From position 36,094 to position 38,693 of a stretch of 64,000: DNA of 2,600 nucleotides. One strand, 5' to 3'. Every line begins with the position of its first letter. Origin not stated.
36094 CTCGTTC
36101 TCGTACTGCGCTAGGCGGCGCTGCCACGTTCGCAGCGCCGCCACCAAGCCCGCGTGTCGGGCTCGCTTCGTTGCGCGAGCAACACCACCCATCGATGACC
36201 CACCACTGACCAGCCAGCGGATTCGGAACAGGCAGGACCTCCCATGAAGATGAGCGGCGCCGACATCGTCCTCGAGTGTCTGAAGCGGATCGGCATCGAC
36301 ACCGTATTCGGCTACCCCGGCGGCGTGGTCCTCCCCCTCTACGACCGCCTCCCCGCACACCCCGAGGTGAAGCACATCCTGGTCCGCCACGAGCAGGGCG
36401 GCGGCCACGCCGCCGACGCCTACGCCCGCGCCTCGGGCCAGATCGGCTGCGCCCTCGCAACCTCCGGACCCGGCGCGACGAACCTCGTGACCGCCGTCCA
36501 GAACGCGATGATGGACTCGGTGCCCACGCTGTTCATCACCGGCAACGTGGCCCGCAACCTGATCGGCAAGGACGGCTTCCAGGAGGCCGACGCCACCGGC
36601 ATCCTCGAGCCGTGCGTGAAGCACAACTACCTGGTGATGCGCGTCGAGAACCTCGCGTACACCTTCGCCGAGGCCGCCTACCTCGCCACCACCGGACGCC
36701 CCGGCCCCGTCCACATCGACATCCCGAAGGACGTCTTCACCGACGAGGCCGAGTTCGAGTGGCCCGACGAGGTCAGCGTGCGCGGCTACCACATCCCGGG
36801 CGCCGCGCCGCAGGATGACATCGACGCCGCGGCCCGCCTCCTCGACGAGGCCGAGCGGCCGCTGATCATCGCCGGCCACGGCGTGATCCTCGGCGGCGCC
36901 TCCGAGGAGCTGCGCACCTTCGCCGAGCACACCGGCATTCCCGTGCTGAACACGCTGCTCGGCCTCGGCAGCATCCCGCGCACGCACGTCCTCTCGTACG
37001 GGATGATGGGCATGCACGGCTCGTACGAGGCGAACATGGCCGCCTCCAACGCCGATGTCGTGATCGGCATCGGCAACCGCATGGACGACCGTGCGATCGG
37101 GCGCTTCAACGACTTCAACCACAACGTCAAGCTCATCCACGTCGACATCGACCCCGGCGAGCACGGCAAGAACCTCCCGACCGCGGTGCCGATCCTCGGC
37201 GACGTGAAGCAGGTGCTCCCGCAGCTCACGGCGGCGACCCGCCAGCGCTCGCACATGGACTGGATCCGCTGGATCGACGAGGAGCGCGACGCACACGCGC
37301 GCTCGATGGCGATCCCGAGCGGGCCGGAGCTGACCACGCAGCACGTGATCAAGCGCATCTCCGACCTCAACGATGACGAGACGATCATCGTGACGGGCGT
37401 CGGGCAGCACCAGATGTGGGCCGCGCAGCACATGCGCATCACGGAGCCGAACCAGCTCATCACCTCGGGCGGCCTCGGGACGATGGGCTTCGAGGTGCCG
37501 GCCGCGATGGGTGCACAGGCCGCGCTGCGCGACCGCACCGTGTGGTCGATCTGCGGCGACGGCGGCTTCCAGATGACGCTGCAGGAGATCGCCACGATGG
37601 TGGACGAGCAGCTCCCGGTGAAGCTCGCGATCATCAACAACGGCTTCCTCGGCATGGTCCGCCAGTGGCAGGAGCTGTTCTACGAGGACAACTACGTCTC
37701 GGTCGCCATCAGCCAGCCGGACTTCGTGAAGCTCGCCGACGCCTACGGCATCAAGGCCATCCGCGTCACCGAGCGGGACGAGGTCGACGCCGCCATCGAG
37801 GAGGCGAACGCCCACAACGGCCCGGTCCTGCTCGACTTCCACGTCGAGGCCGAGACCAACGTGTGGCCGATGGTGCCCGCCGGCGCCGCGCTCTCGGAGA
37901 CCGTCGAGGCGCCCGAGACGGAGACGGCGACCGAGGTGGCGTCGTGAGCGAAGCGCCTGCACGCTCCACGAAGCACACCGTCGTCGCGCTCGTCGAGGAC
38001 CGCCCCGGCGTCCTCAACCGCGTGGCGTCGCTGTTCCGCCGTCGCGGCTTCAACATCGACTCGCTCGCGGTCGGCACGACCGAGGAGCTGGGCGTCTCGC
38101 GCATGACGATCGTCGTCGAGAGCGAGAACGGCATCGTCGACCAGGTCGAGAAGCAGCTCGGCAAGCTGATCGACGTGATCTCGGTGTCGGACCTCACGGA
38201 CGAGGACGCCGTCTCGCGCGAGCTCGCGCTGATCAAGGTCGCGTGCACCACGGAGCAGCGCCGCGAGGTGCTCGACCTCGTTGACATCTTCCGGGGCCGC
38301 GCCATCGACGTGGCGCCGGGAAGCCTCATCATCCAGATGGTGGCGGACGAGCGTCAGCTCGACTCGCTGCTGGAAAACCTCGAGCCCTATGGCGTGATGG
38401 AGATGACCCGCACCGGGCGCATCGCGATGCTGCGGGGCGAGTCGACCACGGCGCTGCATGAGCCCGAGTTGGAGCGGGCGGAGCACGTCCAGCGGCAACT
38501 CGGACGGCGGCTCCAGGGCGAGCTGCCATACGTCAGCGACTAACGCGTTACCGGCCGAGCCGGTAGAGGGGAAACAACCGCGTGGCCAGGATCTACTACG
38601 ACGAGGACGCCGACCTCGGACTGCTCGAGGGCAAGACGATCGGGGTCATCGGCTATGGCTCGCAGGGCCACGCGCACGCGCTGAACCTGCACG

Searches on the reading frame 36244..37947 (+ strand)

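Call 78: search_protein_families(library=pfam, proteins=[window:36244-37947:+], max_evalue=0.00001)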
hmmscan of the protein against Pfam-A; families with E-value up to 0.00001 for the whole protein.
window:36244-37947:+ (567 aa): 3 families
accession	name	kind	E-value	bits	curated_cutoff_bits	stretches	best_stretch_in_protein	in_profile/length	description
PF02775.26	TPP_enzyme_C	-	1.1e-55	188.1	21.9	1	385-532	1-151/151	Thiamine pyrophosphate enzyme, C-terminal TPP binding domain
PF00205.28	TPP_enzyme_M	-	8.1e-47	158.8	30.4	1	193-328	1-137/137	Thiamine pyrophosphate enzyme, central domain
PF02776.23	TPP_enzyme_N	-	1.1e-39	135.3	26.8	1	3-118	1-117/119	Thiamine pyrophosphate enzyme, N-terminal TPP binding domain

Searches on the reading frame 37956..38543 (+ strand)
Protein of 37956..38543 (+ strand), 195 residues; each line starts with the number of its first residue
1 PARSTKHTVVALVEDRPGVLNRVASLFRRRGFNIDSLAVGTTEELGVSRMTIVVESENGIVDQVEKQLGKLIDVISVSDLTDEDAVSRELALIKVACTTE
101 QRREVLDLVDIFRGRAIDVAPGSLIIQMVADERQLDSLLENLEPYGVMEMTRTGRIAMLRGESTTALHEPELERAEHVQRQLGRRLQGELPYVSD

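Call 78: search_protein_families(library=pfam, proteins=[window:37956-38543:+], max_evalue=0.00001)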
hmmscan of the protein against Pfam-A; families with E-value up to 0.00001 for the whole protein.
window:37956-38543:+ (195 aa): 4 families
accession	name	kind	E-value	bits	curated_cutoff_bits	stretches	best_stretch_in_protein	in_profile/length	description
PF10369.15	ALS_ss_C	-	1.9e-27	95.5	23.2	1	88-161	1-74/74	Small subunit of acetolactate synthase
PF22629.2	ACT_AHAS_ss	-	2.8e-24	85.5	27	1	12-75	4-66/67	AHAS small subunit-like ACT domain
PF13710.12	ACT_5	-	2.5e-18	66.1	27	1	15-77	1-62/62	ACT domain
PF01842.31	ACT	-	2e-14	53.5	27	1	7-72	1-65/66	ACT domain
